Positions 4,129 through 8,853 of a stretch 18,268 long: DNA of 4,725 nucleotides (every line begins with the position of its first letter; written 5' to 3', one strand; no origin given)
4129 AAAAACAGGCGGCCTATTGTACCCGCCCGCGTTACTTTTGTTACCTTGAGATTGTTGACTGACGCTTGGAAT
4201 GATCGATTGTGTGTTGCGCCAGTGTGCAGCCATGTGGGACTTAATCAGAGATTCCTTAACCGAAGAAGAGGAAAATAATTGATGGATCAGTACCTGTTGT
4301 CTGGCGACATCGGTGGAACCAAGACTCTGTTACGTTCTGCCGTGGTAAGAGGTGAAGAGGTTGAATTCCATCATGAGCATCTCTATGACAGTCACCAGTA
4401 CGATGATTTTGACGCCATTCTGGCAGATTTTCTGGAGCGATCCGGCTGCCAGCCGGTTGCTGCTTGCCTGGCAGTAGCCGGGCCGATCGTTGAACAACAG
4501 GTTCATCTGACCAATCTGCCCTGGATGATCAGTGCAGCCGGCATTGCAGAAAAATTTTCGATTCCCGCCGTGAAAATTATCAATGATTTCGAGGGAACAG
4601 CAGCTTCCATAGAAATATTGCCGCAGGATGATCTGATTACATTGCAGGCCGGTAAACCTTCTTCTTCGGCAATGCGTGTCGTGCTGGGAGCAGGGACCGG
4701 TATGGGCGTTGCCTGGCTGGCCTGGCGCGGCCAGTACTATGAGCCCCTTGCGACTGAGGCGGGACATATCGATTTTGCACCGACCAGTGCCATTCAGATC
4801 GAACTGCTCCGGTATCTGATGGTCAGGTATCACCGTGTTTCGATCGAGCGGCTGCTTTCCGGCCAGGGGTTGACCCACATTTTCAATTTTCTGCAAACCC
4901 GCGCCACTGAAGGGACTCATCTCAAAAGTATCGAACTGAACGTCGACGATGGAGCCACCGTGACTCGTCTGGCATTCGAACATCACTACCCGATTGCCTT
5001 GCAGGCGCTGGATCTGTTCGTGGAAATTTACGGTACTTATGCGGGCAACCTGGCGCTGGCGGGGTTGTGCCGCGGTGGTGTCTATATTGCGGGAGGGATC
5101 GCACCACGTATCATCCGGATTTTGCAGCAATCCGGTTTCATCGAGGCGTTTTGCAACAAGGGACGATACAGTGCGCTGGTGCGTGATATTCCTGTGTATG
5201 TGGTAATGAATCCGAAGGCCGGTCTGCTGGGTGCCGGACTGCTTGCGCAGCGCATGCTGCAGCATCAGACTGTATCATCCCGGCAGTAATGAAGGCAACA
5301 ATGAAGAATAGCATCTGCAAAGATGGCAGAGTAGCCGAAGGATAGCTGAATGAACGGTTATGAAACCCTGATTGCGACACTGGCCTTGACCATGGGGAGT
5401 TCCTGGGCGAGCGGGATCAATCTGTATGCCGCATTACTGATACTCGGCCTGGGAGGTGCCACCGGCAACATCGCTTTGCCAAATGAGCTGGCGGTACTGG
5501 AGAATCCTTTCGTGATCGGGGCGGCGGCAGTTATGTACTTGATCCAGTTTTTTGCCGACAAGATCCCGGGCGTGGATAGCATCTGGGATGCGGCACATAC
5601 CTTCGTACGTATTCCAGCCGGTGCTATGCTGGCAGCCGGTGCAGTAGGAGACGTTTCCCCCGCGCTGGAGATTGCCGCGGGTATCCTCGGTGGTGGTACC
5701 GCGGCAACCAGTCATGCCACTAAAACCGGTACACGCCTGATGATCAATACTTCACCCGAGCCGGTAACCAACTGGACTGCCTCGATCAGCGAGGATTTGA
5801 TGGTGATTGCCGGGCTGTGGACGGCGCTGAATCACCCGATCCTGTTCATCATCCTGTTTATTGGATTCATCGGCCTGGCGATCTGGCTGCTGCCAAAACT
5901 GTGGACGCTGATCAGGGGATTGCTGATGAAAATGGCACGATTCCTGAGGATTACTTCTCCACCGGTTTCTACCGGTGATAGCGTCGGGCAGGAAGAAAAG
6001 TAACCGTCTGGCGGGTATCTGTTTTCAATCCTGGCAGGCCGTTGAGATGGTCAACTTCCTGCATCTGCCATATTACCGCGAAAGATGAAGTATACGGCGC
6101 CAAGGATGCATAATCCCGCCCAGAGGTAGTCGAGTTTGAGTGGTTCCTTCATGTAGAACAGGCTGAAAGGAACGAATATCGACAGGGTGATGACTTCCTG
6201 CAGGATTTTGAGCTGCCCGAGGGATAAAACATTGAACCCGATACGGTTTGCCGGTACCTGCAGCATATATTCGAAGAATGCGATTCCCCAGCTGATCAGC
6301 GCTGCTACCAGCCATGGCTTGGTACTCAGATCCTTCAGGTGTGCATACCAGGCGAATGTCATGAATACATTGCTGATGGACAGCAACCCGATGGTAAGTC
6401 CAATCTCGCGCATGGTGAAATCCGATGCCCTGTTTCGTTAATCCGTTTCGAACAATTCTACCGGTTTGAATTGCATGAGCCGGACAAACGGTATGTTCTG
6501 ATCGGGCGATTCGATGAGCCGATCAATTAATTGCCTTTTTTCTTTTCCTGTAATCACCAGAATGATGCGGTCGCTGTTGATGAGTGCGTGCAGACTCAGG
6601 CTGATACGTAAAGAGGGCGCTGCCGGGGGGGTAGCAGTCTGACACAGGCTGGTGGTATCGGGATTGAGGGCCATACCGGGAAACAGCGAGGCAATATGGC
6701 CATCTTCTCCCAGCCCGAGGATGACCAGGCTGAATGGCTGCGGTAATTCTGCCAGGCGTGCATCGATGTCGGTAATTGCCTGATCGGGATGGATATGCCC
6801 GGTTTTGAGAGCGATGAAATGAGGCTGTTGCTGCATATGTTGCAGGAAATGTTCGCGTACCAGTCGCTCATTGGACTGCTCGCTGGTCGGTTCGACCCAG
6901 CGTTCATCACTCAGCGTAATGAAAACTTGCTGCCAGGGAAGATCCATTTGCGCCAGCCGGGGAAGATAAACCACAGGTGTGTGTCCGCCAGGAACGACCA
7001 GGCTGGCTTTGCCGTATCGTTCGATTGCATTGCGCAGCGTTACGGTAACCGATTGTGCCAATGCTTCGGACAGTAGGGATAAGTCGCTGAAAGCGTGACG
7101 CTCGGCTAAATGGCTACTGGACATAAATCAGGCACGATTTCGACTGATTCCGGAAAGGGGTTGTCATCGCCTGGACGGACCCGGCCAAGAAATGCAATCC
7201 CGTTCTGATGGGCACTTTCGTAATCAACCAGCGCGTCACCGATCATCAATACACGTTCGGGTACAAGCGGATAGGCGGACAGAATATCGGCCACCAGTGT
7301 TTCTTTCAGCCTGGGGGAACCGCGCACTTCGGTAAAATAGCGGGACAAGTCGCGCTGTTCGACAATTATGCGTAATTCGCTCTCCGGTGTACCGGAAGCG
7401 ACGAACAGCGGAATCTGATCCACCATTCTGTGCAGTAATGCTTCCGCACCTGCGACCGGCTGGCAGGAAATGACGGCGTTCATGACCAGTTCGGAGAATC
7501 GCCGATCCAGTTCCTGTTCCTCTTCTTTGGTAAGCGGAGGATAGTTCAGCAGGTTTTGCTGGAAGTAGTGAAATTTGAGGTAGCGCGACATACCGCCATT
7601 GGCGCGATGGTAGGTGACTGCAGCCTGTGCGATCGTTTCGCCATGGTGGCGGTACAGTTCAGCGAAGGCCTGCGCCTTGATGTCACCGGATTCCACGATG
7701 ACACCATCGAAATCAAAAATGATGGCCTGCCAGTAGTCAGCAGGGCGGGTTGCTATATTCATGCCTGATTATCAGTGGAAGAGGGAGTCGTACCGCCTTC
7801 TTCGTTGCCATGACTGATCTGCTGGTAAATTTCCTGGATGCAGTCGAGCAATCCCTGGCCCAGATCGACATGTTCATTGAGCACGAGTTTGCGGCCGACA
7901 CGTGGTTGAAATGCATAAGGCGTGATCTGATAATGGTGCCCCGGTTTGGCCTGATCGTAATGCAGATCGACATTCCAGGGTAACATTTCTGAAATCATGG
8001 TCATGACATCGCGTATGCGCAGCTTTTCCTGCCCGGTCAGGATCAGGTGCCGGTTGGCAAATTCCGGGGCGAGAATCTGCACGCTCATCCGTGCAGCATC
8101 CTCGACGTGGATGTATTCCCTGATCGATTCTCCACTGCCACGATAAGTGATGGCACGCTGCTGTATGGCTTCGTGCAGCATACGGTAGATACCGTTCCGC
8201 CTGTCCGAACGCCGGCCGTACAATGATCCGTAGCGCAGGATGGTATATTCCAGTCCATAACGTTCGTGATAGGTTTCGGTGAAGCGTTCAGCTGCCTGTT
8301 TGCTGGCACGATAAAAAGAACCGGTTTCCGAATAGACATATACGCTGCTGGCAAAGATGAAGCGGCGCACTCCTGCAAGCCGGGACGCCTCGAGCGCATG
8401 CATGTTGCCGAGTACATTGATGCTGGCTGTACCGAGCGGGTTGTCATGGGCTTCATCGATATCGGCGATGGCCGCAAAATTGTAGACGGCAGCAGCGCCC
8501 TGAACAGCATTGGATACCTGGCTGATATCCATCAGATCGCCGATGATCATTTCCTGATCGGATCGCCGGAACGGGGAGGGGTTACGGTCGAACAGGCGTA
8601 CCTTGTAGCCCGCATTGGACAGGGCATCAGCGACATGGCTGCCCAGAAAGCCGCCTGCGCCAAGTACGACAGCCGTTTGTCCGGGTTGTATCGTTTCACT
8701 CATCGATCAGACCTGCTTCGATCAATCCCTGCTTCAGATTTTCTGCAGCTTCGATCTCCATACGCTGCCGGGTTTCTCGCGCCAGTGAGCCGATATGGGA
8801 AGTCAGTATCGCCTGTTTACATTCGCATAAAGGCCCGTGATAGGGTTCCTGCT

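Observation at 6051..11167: Seven-gene translationally coupled operon that looks like a non-canonical CMP-ulosonic-acid pathway (KdsB homologue plus class II pyruvate aldolase, no KdsA/KdsC/KdsD)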

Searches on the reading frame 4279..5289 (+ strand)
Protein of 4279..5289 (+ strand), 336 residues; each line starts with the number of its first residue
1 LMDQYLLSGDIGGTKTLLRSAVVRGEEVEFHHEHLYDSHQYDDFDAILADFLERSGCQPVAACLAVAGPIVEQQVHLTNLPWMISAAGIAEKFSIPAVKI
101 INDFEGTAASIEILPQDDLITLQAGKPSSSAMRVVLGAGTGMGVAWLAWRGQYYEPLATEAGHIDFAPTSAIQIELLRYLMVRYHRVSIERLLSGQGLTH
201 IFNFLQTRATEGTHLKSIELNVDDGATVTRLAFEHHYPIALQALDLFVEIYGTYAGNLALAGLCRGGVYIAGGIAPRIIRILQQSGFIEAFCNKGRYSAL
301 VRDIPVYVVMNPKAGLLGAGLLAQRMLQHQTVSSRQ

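Call 4: search_protein_families(library=pfam, proteins=[window:4279-5289:+], max_evalue=0.001)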
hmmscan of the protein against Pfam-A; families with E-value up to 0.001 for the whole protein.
window:4279-5289:+ (336 aa): 1 family
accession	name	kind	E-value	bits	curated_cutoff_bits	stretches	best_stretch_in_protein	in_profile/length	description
PF02685.22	Glucokinase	-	2.4e-112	375.4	22.1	1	7-325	1-313/314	Glucokinase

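Call 5: search_protein_families(library=ncbifam, proteins=[window:4279-5289:+], max_evalue=0.001)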
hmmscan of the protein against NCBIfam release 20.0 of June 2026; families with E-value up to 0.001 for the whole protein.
window:4279-5289:+ (336 aa): 7 families
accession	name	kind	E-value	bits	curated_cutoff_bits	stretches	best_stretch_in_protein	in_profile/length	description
NF001415.0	PRK00292.1-2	equivalog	1.3e-94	317.2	333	1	5-327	3-345/346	glucokinase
TIGR00749.1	glk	equivalog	6.4e-85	285.2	225.45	1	7-320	1-315/315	glucokinase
NF001416.0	PRK00292.1-3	equivalog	5.7e-76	255.8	383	1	7-329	14-337/339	glucokinase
NF001414.0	PRK00292.1-1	equivalog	7.4e-67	225.9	502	1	2-328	1-318/321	glucokinase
NF001417.0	PRK00292.1-4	equivalog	3.6e-62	210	468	1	6-324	15-325/342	glucokinase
NF009073.0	PRK12408.1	subfamily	4.9e-55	187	240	1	6-329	18-335/338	glucokinase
NF010701.0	PRK14101.1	equivalog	1.9e-49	168.5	920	1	7-326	21-332/638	bifunctional transcriptional regulator/glucokinase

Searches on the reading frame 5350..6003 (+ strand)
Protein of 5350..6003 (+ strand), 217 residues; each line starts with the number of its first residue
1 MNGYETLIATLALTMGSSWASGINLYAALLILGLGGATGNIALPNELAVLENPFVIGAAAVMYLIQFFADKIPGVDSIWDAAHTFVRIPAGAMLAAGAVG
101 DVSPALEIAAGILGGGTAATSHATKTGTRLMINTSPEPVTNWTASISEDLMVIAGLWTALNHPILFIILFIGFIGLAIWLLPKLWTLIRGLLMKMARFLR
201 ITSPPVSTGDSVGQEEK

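Call 4: search_protein_families(library=pfam, proteins=[window:5350-6003:+], max_evalue=0.001)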
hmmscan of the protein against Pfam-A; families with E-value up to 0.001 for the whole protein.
window:5350-6003:+ (217 aa): 1 family
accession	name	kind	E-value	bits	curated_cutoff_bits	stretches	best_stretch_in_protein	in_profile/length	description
PF13548.11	DUF4126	-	4.3e-62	209.4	27.5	1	11-183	1-175/175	Domain of unknown function (DUF4126)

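Call 5: search_protein_families(library=ncbifam, proteins=[window:5350-6003:+], max_evalue=0.001)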
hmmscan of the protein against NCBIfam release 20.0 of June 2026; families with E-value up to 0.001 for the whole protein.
window:5350-6003:+ (217 aa): 0 families

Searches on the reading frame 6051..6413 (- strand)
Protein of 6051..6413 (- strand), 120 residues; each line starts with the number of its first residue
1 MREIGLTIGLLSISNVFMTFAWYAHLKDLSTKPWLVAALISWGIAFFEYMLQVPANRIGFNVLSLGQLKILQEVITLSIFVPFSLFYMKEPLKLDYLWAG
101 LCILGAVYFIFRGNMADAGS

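Call 4: search_protein_families(library=pfam, proteins=[window:6051-6413:-], max_evalue=0.001)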
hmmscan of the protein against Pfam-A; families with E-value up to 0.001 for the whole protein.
window:6051-6413:- (120 aa): 1 family
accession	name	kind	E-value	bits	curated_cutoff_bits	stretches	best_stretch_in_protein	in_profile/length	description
PF04342.18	DMT_6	-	5.6e-47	158.8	25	1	7-111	1-104/104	Putative member of DMT superfamily (DUF486)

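Call 5: search_protein_families(library=ncbifam, proteins=[window:6051-6413:-], max_evalue=0.001)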
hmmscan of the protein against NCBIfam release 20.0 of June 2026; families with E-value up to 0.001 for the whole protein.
window:6051-6413:- (120 aa): 0 families

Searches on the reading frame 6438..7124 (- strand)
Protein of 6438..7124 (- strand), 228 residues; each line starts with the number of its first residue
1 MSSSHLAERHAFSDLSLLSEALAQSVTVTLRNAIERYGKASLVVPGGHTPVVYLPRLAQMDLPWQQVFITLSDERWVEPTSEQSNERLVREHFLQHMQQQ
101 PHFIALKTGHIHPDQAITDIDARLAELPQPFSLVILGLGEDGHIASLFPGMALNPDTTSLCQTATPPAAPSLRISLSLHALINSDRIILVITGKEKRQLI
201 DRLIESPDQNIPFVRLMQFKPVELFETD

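Call 4: search_protein_families(library=pfam, proteins=[window:6438-7124:-], max_evalue=0.001)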
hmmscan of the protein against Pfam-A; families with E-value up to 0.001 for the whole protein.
window:6438-7124:- (228 aa): 1 family
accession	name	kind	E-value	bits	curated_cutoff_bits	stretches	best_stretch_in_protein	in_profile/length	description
PF01182.26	Glucosamine_iso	-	1.9e-49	169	27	1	16-216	4-216/225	Glucosamine-6-phosphate isomerases/6-phosphogluconolactonase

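Call 5: search_protein_families(library=ncbifam, proteins=[window:6438-7124:-], max_evalue=0.001)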
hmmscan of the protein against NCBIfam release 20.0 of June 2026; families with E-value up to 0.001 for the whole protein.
window:6438-7124:- (228 aa): 5 families
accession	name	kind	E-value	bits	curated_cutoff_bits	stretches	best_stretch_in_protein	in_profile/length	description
TIGR01198.1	pgl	equivalog_domain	1.5e-47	162.2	124.45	1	12-214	2-214/234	6-phosphogluconolactonase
NF007291.0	PRK09762.1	equivalog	4.5e-10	39.5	271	1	20-205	13-211/236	galactosamine-6-phosphate isomerase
NF002557.0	PRK02122.1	subfamily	1.5e-09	36.5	384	1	11-208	33-248/653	glucosamine-6-phosphate deaminase-like protein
TIGR00502.1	nagB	equivalog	9.8e-09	34.9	236.9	1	44-207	39-219/259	glucosamine-6-phosphate deaminase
NF001684.0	PRK00443.1-4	subfamily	6.3e-06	25.9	326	1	23-219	13-225/260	glucosamine-6-phosphate deaminase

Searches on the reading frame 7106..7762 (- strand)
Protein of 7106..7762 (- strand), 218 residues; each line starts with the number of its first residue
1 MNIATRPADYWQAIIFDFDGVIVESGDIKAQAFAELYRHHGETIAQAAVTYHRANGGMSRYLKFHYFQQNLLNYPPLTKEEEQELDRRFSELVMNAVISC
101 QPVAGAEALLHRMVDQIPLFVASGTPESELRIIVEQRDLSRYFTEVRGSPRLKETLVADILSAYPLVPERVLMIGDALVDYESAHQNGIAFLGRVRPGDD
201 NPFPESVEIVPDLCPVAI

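Call 4: search_protein_families(library=pfam, proteins=[window:7106-7762:-], max_evalue=0.001)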
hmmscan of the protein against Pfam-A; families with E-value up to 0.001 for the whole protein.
window:7106-7762:- (218 aa): 3 families
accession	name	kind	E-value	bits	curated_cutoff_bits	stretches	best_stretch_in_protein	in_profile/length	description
PF13419.12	HAD_2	-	7.2e-14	52.7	23.8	1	14-192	1-176/178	Haloacid dehalogenase-like hydrolase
PF00702.32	Hydrolase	-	9.9e-13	49.3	26.4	1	12-187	2-190/191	haloacid dehalogenase-like hydrolase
PF13242.12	Hydrolase_like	-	0.00045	20.5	22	0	155-191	8-45/75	HAD-hyrolase-like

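Call 5: search_protein_families(library=ncbifam, proteins=[window:7106-7762:-], max_evalue=0.001)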
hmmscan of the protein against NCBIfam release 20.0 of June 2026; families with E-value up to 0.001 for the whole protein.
window:7106-7762:- (218 aa): 7 families
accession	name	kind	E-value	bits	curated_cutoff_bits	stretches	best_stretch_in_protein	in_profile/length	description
TIGR01454.1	AHBA_synth_RP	hypoth_equivalog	8.3e-10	38.6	246.65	1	14-194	1-174/205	AHBA synthesis associated protein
TIGR02009.1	PGMB-YQAB-SF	subfamily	3.6e-09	37.1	153.35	1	12-154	2-141/186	beta-phosphoglucomutase family hydrolase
NF007854.0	PRK10563.1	equivalog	3.3e-06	26.9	211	1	12-145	5-130/221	6-phosphogluconate phosphatase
TIGR01549.1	HAD-SF-IA-v1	subfamily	1.8e-05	25.2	23.3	0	115-185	75-146/149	HAD-IA family hydrolase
TIGR01662.1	HAD-SF-IIIA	subfamily_domain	2.1e-05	24.6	44.6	0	155-191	97-135/141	HAD-IIIA family hydrolase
NF009695.0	PRK13222.1-2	equivalog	2.6e-05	23.8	225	1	12-193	7-192/226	phosphoglycolate phosphatase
TIGR01548.1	HAD-SF-IA-hyp1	hypoth_equivalog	0.00096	18.7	140.2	0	12-58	1-48/197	TIGR01548 family HAD-type hydrolase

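Call 34: search_solved_structures(query=window:7106-7762:-, max_evalue=0.001)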
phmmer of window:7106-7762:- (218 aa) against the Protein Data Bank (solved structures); distinct sequences matched with E-value up to 0.001: 2.
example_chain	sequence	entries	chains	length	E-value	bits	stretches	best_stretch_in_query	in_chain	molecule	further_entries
3kbb_A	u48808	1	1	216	0.00016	24.7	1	12-190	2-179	Phosphorylated carbohydrates phosphatase TM_1254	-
2ah5_A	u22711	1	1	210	0.00093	22.2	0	95-192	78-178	COG0546: Predicted phosphatases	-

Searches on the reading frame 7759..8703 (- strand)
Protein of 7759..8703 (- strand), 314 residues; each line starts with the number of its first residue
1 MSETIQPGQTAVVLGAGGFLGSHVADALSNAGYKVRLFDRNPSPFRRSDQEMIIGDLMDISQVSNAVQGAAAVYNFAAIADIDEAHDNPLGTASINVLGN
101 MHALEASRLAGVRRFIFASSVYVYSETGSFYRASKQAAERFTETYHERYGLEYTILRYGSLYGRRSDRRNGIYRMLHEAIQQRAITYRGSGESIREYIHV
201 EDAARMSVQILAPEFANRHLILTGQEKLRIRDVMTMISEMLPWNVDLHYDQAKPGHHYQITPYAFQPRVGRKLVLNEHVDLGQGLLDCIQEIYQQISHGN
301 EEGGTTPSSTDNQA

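Call 4: search_protein_families(library=pfam, proteins=[window:7759-8703:-], max_evalue=0.001)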
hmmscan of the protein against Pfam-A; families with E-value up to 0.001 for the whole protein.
window:7759-8703:- (314 aa): 9 families
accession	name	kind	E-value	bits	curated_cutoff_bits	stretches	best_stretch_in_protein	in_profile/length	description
PF01370.27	Epimerase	-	7.5e-44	150.4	20.9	1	12-212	2-226/240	NAD dependent epimerase/dehydratase family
PF16363.11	GDP_Man_Dehyd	-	1.6e-28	100.5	27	1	13-266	2-299/332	GDP-mannose 4,6 dehydratase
PF13460.12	NAD_binding_10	-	2.6e-19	70.3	27.2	1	15-165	1-150/184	NAD(P)H-binding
PF01073.25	3Beta_HSD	-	4.6e-16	59.1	22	1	12-126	1-122/280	3-beta hydroxysteroid dehydrogenase/isomerase family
PF02719.21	Polysacc_synt_2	-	6.1e-11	42.5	20.2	1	13-240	3-246/293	Polysaccharide biosynthesis protein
PF04321.23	RmlD_sub_bind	-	6.7e-11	42.2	27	1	12-185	4-173/287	RmlD substrate binding domain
PF05368.20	NmrA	-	4.3e-08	33.6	27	1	9-129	3-116/298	NmrA-like family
PF00106.31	adh_short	-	9.1e-06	25.7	26.6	1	9-148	1-166/195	short chain dehydrogenase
PF07993.18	NAD_binding_4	-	5.8e-05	22.8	20.1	0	130-174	176-217/258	Male sterility protein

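Call 5: search_protein_families(library=ncbifam, proteins=[window:7759-8703:-], max_evalue=0.001)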
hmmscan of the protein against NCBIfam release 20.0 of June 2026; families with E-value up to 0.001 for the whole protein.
window:7759-8703:- (314 aa): 30 families (the best 25 are shown)
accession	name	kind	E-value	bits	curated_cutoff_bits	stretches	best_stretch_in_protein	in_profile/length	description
TIGR04180.1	EDH_00030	hypoth_equivalog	4.8e-23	81.7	475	1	12-252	2-267/297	NAD-dependent 4,6-dehydratase LegB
TIGR01181.1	dTDP_gluc_dehyt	equivalog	2.3e-21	76.2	365.1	1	26-290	32-309/321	dTDP-glucose 4,6-dehydratase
TIGR03466.1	HpnA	hypoth_equivalog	6.7e-21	74.5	367.65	1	10-141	2-151/327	hopanoid-associated sugar epimerase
TIGR01179.1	galE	equivalog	3.6e-18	65.5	262.3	1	12-211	3-242/332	UDP-glucose 4-epimerase GalE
NF058621.1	DiazavRedAvaA7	equivalog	1e-13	51.6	400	1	12-210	4-218/304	3-diazoavenalumate denitrifying reductase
NF042422.1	oxyalk_red_OleD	equivalog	1e-13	51.4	580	1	12-126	4-116/329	2-alkyl-3-oxoalkanoate reductase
NF052578.1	StrlDmthSdmBMthl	equivalog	3.6e-12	46.7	600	1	10-121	2-114/328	sterol demethylase protein SdmB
NF047922.1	GDPFucSynFcl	equivalog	5e-12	45.9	500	1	127-255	130-267/308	GDP-L-fucose synthase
NF042423.1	oxyalk_red_Shew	equivalog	2.8e-11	43.1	580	1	10-145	10-145/331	2-alkyl-3-oxoalkanoate reductase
NF041293.1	G6PDh_Azf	equivalog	4.1e-11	42.8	400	1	11-123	5-118/252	NAD-dependent glucose-6-phosphate dehydrogenase Azf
TIGR01214.1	rmlD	equivalog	1.2e-09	37.7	224.05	1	12-183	3-171/285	dTDP-4-dehydrorhamnose reductase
NF004520.0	PRK05865.1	equivalog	3.1e-09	35.3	1509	1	12-213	4-173/854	sugar epimerase family protein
NF007956.0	PRK10675.1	subfamily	3.5e-08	32.9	394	1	12-127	4-131/338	UDP-glucose 4-epimerase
NF007582.0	PRK10217.1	equivalog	5.3e-08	32.3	698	1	127-241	156-270/355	dTDP-glucose 4,6-dehydratase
NF007490.0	PRK10084.1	subfamily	1.1e-07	31.2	649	1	127-241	163-277/361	dTDP-glucose 4,6-dehydratase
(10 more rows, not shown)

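Call 33: search_solved_structures(query=window:7759-8703:-, max_evalue=1e-10)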
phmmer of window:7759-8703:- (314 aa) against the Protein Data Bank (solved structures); distinct sequences matched with E-value up to 1e-10: 22.
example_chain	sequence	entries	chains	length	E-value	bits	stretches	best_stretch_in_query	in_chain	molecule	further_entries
6wjb_A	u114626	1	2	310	7.2e-28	101.1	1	11-211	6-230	NAD-dependent epimerase/dehydratase family protein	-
6wj9_A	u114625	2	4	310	4.2e-27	98.6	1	11-211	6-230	NAD-dependent epimerase/dehydratase family protein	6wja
6dnt_A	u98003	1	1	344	5.7e-19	71.9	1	9-256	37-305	NAD-dependent epimerase/dehydratase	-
4zrm_A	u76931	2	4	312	7.1e-19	71.6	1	12-251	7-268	UDP-glucose 4-epimerase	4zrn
3ehe_A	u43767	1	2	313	1.2e-17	67.6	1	11-240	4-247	UDP-glucose 4-epimerase (GalE-1)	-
8rdg_A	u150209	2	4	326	2.2e-17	66.7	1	12-240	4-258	SDR family NAD(P)-dependent oxidoreductase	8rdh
8rdi_A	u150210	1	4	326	7.1e-17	65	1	12-240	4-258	SDR family NAD(P)-dependent oxidoreductase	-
3icp_A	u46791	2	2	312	2e-16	63.5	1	11-244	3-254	NAD-dependent epimerase/dehydratase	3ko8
2p5u_A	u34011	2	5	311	5e-16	62.2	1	12-211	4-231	UDP-glucose 4-epimerase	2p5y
3aw9_A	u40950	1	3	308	1.4e-15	60.8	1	11-244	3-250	NAD-dependent epimerase/dehydratase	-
8vr2_A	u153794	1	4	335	4.9e-15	59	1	8-209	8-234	NAD-dependent epimerase/dehydratase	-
6zl6_A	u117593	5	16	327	5.1e-15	58.9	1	12-285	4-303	Epimerase domain-containing protein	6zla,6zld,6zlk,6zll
6zlj_A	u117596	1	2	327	1.2e-14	57.7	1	12-285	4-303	Epimerase domain-containing protein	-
6kv9_A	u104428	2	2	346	1.3e-13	54.3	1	11-256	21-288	MoeE5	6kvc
10ke_A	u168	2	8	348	4.6e-13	52.5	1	51-219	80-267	Capsular polysaccharide biosynthesis protein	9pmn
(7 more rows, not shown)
